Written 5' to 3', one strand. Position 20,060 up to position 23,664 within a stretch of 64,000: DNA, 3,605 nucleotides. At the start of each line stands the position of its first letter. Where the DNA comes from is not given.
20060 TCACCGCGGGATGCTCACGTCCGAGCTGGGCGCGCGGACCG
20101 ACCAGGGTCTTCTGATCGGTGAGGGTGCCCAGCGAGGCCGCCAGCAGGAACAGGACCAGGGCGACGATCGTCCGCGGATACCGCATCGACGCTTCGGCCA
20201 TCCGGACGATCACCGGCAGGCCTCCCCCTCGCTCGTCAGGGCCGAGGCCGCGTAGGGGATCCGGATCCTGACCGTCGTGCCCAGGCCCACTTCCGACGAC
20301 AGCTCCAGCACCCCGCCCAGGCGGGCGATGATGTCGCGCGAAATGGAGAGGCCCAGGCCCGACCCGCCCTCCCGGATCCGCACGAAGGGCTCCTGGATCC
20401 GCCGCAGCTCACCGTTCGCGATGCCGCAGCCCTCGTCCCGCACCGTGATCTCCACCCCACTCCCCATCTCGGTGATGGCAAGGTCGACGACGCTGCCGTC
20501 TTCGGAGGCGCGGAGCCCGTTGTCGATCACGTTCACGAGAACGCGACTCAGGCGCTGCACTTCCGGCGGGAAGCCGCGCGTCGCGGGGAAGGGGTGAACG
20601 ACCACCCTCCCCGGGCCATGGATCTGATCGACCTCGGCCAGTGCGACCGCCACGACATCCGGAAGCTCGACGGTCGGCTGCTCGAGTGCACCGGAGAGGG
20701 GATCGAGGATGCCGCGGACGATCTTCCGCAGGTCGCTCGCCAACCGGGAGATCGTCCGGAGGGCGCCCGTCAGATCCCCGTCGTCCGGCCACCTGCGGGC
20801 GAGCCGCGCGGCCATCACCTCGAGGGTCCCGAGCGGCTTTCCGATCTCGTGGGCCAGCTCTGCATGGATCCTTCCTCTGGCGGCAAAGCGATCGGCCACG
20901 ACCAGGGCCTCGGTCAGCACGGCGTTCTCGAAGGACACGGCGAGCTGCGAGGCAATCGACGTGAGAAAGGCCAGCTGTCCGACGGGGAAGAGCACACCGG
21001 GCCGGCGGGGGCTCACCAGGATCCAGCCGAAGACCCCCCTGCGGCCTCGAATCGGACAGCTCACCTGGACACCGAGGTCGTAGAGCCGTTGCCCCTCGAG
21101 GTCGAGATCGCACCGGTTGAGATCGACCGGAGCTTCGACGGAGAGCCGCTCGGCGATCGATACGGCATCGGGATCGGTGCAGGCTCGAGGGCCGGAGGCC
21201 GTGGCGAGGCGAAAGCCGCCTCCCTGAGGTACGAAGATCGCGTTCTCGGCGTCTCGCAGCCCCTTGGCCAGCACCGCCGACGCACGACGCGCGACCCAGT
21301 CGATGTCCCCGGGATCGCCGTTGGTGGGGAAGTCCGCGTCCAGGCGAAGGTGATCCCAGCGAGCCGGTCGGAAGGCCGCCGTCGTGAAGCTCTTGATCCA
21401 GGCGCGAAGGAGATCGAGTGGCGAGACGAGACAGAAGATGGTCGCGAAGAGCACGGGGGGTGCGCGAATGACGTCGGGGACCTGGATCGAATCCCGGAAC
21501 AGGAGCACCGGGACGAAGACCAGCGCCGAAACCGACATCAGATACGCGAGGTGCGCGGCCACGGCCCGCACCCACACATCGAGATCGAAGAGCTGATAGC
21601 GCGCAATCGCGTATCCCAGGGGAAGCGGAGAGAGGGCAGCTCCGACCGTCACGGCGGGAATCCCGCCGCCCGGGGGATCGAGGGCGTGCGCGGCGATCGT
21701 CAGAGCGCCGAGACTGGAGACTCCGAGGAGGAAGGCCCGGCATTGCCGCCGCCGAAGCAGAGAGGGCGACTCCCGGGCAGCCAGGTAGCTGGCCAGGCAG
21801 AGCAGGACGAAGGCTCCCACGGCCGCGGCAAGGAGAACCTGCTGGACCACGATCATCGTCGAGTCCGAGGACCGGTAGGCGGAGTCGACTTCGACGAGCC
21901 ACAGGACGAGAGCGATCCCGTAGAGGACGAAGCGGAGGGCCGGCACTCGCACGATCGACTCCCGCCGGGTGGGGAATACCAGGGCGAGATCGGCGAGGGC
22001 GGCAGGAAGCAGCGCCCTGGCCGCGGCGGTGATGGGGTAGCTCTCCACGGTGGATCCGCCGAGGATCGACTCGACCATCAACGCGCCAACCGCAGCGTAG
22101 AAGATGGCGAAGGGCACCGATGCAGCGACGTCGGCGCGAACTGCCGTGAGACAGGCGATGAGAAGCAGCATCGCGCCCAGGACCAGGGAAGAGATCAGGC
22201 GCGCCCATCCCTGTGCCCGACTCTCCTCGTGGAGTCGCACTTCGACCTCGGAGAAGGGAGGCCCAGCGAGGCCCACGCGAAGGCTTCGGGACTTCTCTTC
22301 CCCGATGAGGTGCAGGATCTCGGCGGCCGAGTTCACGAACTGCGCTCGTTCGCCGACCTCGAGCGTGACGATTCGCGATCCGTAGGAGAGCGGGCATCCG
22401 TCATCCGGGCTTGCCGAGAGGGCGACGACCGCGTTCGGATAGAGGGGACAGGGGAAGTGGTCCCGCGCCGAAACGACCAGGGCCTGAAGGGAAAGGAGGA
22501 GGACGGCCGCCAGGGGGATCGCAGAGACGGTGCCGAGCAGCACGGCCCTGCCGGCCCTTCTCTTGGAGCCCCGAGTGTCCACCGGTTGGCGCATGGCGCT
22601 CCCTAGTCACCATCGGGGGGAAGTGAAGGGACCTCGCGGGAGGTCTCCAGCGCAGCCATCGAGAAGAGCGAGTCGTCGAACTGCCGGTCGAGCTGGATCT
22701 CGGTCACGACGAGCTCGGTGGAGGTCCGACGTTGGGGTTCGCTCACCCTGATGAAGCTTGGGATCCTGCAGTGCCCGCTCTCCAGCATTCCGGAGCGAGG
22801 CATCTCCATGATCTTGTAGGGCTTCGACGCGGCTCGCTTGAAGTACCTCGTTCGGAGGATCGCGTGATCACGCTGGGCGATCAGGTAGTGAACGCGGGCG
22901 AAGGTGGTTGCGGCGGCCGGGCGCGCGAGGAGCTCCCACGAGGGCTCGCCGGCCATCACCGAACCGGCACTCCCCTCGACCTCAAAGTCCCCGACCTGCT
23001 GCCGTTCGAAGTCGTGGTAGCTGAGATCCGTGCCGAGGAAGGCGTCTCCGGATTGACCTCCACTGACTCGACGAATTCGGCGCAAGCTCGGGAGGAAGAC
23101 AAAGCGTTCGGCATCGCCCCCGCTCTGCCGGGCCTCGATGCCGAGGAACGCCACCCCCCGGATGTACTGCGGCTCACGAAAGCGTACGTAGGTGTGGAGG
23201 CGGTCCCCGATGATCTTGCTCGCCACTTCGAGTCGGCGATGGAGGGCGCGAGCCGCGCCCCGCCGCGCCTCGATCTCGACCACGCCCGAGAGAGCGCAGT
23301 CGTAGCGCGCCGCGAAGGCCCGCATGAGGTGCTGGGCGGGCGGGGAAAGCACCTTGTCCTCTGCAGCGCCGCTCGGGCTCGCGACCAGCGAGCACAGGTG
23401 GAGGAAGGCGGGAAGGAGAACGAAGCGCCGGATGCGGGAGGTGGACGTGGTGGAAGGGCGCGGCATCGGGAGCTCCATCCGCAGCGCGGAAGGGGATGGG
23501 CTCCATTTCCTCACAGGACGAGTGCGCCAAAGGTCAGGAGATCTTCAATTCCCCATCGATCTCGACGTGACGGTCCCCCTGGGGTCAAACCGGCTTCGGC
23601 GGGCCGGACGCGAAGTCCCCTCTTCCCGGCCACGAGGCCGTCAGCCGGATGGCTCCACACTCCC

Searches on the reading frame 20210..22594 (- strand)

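Call 12: search_protein_families(library=ncbifam, max_evalue=0.01, proteins=[window:20210-22594:-])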
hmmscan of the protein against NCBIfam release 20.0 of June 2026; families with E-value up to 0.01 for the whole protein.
window:20210-22594:- (794 aa): 77 families (the best 25 are shown)
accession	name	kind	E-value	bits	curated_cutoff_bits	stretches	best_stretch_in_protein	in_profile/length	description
NF008468.0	PRK11360.1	equivalog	4.3e-28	98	646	1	560-784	383-611/616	two-component system sensor histidine kinase AtoS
NF007688.0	PRK10364.1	equivalog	3.1e-25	88.9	479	1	560-783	227-453/460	two-component system sensor histidine kinase ZraS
TIGR02916.1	PEP_his_kin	equivalog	9.7e-21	74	300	1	514-780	416-679/679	XrtA/PEP-CTERM system histidine kinase PrsK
NF046044.1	PnpS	equivalog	3.5e-20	72.4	400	1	679-780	283-390/390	two-component system histidine kinase PnpS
NF033092.0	HK_WalK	equivalog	6.3e-19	68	725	1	680-781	487-594/594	cell wall metabolism sensor histidine kinase WalK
TIGR02966.1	phoR_proteo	equivalog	1.4e-18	67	334.2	1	580-778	121-332/333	phosphate regulon sensor histidine kinase PhoR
NF052574.1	HisKinEspCMyxo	equivalog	7.2e-18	64.1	1200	1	560-785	404-641/785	serine histidine kinase EspC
NF053867.1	SprKinKinDBac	equivalog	5.7e-17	61.3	775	1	682-783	398-499/500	sporulation kinase KinD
TIGR02956.1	TMAO_torS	equivalog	2.1e-16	59.3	676.5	1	679-787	577-688/967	TMAO reductase system sensor histidine kinase/response regulator TorS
NF011874.0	PRK15347.1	equivalog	2.2e-16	59.1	852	1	681-783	513-616/921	two component system sensor kinase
NF041880.1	EPS_EpsF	equivalog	3e-16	59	900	1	581-775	282-487/492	response regulator EpsF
NF033792.0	ActS_PrrB_HisK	equivalog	7.7e-16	57.9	350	1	563-780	185-418/423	ActS/PrrB/RegB family redox-sensitive histidine kinase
NF010411.0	PRK13837.1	equivalog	1.8e-15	56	647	1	559-784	436-678/828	two-component system VirA-like sensor kinase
NF041735.1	hist_kin_RppB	equivalog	2.1e-15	56.5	400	1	579-780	222-438/438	two-component system sensor histidine kinase RppB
NF008543.0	PRK11466.1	equivalog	2.8e-15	55.3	982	1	680-786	560-667/914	TMAO reductase system sensor histidine kinase/response regulator TorS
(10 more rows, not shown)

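Call 53: search_protein_families(library=pfam, max_evalue=0.01, proteins=[window:20210-22594:-])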
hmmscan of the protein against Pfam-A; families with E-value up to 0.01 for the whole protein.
window:20210-22594:- (794 aa): 2 families
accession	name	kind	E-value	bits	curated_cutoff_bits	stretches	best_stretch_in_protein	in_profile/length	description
PF02518.31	HATPase_c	-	2.8e-22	79.7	26.4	1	680-781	4-109/111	Histidine kinase-, DNA gyrase B-, and HSP90-like ATPase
PF00512.31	HisKA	-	0.00036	21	26.9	1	573-631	2-59/66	His Kinase A (phospho-acceptor) domain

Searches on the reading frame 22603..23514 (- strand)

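Call 12: search_protein_families(library=ncbifam, max_evalue=0.01, proteins=[window:22603-23514:-])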
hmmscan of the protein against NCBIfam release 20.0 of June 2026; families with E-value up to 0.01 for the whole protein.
window:22603-23514:- (303 aa): 0 families

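Call 53: search_protein_families(library=pfam, max_evalue=0.01, proteins=[window:22603-23514:-])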
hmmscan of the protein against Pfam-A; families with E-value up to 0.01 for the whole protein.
window:22603-23514:- (303 aa): 2 families
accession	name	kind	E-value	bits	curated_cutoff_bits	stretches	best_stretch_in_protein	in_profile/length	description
PF17131.11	LolA_like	-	1.2e-28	100.5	30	1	107-291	4-184/184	Outer membrane lipoprotein-sorting protein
PF07044.18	DUF1329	-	0.0026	17.5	23.1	1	106-169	141-207/368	Protein of unknown function (DUF1329)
